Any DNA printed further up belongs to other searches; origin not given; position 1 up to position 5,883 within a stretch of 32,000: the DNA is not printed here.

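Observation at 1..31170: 31-kb co-oriented locus of four collinear giant paralogs, a truncated paralog and a pilin-like gene, with no recognisable enzymes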

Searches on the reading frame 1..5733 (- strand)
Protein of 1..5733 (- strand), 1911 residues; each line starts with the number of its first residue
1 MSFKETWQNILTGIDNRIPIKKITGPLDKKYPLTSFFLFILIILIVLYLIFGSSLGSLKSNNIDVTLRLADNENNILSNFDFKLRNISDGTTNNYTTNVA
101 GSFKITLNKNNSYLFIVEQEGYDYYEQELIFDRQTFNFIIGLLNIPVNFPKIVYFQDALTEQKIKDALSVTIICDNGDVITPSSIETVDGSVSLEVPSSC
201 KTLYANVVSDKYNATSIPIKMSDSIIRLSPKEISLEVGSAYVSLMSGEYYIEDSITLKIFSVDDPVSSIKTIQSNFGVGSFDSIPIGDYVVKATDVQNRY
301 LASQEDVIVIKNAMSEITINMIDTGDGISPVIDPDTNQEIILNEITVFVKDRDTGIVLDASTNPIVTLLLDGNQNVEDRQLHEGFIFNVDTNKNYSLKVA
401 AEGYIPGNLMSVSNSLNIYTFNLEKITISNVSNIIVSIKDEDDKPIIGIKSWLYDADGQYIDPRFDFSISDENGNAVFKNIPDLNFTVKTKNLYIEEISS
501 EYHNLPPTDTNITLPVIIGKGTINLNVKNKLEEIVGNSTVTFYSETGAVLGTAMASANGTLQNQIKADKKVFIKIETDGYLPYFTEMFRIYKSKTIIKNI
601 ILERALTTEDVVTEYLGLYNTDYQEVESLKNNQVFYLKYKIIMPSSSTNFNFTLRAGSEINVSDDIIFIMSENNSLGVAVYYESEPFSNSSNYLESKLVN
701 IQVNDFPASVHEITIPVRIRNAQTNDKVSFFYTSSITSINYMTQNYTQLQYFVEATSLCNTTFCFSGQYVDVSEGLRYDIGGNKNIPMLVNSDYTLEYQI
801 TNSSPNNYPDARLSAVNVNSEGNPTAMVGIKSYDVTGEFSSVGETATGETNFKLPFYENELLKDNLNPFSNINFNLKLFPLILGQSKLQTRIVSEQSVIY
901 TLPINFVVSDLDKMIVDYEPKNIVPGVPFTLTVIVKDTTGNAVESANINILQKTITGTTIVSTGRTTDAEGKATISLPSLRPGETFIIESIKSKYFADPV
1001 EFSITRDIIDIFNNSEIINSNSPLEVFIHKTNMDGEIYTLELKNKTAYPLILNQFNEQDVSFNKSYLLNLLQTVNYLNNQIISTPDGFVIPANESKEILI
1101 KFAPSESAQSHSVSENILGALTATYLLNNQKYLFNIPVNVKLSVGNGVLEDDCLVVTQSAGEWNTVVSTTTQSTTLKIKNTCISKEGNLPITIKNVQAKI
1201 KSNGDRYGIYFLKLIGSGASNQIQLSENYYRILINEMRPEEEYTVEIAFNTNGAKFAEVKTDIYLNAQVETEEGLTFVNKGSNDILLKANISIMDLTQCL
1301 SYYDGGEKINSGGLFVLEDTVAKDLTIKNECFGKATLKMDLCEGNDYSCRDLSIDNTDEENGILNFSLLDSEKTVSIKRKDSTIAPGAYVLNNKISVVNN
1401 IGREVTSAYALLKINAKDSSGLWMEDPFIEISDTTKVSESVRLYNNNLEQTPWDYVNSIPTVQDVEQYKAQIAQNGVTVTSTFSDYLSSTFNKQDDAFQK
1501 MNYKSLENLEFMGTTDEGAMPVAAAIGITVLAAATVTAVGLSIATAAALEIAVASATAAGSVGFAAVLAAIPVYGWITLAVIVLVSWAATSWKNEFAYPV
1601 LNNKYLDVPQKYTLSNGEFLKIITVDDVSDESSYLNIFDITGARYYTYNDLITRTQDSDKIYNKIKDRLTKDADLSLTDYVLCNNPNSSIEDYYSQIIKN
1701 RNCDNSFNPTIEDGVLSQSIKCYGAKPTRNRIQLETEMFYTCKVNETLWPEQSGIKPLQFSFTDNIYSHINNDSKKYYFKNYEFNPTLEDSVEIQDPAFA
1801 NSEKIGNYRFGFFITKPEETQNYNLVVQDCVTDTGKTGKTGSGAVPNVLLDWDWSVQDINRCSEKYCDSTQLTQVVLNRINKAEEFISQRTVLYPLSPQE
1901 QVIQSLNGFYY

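Call 6: search_protein_families(library=pfam, proteins=[window:1-5733:-], max_evalue=0.1)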
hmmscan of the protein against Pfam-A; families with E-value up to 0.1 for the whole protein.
window:1-5733:- (1911 aa): 9 families
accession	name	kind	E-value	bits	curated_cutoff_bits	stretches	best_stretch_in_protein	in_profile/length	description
PF13620.12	CarboxypepD_reg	-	6.8e-10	39.6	32.3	2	68-127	5-64/82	Carboxypeptidase regulatory-like domain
PF02369.22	Big_1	-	8.7e-10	39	34.9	1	929-987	19-76/93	Bacterial Ig-like domain (group 1)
PF17802.7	SpaA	-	1.1e-09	38.7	23.1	1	257-323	21-89/91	Prealbumin-like fold domain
PF09134.16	Invasin_D3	-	0.00074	20.4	33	0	930-983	23-74/98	Invasin, domain 3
PF16640.11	Big_3_5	-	0.0014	19.5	35.5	1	919-984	4-62/88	Bacterial Ig-like domain (group 3)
PF16583.11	ZirS_C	-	0.012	15.6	26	1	892-951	29-87/145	Zinc-regulated secreted antivirulence protein C-terminal domain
PF17789.7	MG4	-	0.015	15.9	24.7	1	922-977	9-60/95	Macroglobulin domain MG4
PF13715.12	CarbopepD_reg_2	-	0.021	15.3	32.2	1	89-132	22-65/88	CarboxypepD_reg-like domain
PF22073.2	Cep192_D4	-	0.086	13.5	35.5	0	1156-1264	6-93/112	Cep192 domain 4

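Call 16: search_protein_families(library=ncbifam, proteins=[window:1-5733:-], max_evalue=0.1)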
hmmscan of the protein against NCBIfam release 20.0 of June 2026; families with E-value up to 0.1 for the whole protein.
window:1-5733:- (1911 aa): 3 families
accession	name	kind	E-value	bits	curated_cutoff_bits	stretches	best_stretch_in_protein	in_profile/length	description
NF041067.1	DpdJ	equivalog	0.0059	14.3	800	1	932-1037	1145-1248/1482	protein DpdJ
TIGR00353.1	nrfE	subfamily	0.019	13.9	569.05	1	37-125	429-514/578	heme lyase CcmF/NrfE family subunit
NF011145.0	PRK14555.2-3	equivalog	0.051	13.7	294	0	1356-1408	14-68/147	RNA-binding protein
